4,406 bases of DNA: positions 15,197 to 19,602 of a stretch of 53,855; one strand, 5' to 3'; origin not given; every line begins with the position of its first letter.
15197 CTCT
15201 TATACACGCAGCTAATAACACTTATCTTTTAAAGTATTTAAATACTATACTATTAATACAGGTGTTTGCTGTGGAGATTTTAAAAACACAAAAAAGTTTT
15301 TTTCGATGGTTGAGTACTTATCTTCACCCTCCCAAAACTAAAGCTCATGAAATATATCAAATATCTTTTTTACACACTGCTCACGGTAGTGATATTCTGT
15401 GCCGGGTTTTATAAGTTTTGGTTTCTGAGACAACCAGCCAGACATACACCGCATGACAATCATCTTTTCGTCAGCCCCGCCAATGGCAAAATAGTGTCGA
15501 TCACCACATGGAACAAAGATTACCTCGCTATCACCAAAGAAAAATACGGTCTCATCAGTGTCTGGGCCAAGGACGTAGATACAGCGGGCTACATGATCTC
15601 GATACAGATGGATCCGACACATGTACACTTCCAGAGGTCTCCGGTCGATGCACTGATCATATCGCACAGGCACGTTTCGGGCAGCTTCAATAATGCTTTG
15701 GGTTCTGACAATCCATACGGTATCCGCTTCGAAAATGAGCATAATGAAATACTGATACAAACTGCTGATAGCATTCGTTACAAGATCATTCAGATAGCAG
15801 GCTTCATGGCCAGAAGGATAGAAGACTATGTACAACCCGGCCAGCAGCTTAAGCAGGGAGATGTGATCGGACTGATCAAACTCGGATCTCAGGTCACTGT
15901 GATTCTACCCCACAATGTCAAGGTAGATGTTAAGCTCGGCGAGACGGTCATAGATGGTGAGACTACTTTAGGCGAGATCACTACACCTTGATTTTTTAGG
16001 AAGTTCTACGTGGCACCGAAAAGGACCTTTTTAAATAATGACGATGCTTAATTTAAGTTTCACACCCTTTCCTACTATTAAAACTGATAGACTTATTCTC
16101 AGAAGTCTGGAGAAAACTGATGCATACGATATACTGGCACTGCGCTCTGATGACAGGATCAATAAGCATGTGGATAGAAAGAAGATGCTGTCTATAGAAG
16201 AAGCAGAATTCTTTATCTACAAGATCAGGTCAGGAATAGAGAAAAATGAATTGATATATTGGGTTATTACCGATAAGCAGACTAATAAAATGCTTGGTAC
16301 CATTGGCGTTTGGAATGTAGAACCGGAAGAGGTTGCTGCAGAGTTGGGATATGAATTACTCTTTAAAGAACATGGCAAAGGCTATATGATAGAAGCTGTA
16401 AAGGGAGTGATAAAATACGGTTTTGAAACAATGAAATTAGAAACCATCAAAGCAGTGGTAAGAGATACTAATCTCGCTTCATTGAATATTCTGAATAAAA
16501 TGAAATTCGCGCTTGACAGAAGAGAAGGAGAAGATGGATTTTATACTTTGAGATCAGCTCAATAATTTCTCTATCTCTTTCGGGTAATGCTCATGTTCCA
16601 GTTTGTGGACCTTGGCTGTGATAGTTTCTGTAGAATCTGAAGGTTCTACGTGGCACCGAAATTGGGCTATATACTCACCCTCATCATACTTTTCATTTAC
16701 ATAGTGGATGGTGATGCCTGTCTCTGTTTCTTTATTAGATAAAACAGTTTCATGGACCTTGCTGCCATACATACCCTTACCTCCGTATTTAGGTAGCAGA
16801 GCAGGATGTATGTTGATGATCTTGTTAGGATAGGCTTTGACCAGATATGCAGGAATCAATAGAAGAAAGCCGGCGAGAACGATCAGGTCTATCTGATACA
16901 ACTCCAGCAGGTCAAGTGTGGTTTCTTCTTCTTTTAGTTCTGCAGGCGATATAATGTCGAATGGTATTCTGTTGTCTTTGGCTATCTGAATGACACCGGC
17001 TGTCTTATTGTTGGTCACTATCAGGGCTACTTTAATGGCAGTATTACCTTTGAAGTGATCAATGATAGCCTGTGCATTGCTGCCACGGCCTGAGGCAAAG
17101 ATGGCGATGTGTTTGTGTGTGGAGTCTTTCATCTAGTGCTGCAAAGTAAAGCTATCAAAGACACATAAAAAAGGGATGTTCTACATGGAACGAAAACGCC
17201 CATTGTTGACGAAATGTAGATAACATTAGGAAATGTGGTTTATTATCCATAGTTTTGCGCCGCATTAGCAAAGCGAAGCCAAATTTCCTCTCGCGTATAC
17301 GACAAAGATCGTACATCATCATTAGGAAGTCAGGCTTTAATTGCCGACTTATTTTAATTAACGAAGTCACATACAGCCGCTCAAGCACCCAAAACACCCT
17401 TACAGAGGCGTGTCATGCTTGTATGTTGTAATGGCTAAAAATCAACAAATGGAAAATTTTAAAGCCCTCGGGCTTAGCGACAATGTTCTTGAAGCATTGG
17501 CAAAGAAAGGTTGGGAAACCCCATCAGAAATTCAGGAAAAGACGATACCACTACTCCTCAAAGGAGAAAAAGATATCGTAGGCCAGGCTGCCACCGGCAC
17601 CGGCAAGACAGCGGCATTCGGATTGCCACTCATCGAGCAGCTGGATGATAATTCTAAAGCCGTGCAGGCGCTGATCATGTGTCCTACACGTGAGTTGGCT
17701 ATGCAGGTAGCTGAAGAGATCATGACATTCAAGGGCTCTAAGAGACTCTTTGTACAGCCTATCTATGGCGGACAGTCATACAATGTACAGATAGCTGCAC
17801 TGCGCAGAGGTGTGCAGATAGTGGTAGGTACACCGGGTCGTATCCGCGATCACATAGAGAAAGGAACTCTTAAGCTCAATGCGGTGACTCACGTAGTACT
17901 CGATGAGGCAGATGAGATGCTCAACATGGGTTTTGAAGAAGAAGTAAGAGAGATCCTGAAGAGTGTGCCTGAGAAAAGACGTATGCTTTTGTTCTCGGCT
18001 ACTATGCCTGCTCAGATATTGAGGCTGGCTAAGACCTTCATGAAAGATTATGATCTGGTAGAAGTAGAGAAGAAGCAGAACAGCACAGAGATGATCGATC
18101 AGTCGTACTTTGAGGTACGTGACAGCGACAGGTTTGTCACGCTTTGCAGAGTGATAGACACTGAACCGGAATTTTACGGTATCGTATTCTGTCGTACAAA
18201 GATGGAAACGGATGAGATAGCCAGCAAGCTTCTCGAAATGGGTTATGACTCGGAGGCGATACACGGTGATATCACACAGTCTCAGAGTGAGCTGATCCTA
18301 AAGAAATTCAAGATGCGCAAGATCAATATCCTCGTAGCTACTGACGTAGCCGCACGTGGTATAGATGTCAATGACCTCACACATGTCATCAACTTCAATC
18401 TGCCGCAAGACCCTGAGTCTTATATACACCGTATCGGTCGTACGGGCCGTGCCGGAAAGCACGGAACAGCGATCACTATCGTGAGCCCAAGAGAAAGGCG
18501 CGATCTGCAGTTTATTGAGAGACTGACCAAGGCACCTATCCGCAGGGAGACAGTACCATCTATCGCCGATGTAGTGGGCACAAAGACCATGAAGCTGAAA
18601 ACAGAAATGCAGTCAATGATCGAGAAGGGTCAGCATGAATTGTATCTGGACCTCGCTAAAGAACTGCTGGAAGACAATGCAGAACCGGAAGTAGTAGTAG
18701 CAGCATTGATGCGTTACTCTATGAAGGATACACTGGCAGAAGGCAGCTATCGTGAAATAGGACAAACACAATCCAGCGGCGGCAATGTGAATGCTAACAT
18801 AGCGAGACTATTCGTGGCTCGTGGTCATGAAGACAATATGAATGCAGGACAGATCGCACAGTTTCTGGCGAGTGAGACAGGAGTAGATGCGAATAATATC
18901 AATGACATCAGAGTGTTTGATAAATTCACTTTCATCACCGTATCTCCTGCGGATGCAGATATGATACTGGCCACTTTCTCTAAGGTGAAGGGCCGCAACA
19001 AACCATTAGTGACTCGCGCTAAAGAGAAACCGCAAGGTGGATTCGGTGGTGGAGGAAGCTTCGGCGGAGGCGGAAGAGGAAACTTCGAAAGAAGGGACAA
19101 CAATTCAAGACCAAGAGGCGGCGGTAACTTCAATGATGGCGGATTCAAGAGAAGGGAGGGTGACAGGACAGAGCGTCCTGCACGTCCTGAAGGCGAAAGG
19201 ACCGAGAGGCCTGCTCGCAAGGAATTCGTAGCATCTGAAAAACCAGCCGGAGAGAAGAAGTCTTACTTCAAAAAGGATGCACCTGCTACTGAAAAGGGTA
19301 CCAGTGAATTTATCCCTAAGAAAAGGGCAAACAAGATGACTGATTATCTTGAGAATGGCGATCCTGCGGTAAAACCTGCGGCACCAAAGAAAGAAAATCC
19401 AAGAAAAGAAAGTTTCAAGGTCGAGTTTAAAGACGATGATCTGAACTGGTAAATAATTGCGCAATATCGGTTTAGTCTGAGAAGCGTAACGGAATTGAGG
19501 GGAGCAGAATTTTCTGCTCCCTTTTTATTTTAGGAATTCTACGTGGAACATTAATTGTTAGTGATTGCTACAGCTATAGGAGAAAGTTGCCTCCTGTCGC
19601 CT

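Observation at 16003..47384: Over-represented 14-bp palindromic motif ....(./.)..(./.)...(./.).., at least 12 copies, enriched at gene boundaries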

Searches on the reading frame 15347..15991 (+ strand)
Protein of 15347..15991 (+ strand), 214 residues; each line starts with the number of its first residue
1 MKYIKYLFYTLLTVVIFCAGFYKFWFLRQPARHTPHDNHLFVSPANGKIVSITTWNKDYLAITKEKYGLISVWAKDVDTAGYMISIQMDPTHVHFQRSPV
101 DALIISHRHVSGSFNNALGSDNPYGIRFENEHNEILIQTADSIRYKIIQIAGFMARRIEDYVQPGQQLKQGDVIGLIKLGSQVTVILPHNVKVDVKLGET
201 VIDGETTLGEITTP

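Call 7: search_protein_families(library=pfam, proteins=[window:15347-15991:+])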
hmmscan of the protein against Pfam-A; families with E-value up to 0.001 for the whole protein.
window:15347-15991:+ (214 aa): 1 family
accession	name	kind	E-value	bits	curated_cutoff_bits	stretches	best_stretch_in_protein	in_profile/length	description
PF02666.20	PS_Dcarbxylase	-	8.6e-35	120.6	22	1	25-207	7-196/198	Phosphatidylserine decarboxylase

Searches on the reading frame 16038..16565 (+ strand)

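Call 7: search_protein_families(library=pfam, proteins=[window:16038-16565:+])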
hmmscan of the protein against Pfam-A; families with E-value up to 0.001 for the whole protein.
window:16038-16565:+ (175 aa): 3 families
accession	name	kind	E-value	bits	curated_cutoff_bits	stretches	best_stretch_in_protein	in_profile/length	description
PF13302.13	Acetyltransf_3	-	2.3e-26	93.5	25.4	1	18-157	1-137/138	Acetyltransferase (GNAT) domain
PF13420.13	Acetyltransf_4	-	4.7e-08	33.7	24.3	1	21-162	1-139/155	Acetyltransferase (GNAT) domain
PF00583.31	Acetyltransf_1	-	2.7e-05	24.8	20.7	1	65-157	27-116/116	Acetyltransferase (GNAT) family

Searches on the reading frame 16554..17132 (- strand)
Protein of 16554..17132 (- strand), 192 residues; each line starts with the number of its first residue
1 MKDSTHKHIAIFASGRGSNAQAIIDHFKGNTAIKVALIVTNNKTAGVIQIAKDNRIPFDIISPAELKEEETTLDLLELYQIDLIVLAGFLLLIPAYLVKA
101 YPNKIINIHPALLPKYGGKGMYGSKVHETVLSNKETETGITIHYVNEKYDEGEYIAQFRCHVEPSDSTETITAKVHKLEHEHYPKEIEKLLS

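Call 7: search_protein_families(library=pfam, proteins=[window:16554-17132:-])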
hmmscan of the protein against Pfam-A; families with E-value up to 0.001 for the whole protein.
window:16554-17132:- (192 aa): 1 family
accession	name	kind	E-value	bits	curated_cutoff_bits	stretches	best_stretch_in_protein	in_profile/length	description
PF00551.24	Formyl_trans_N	-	7.6e-47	159.8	26.1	1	8-186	2-180/181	Formyl transferase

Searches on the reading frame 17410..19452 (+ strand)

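Call 7: search_protein_families(library=pfam, proteins=[window:17410-19452:+])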
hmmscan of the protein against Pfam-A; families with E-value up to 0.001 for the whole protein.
window:17410-19452:+ (680 aa): 6 families
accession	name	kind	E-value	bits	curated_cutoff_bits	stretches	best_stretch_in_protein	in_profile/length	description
PF00270.35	DEAD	-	5.8e-49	166.5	26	1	40-203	2-164/167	DEAD/DEAH box helicase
PF00271.37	Helicase_C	-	4.3e-32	111.1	23.5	1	243-349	4-110/110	Helicase conserved C-terminal domain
PF03880.21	DbpA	-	2e-15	57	25.6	1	466-533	1-68/72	DbpA RNA binding domain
PF04851.21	ResIII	-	1.6e-11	44.8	22.5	1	42-199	20-162/164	Type III restriction enzyme, res subunit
PF25399.1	DeaD_dimer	-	1.8e-06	28.3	23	1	383-441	1-60/67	RNA helicase DeaD dimerization domain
PF14617.12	CMS1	-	0.00092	19.1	35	0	134-166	175-207/250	U3-containing 90S pre-ribosomal complex subunit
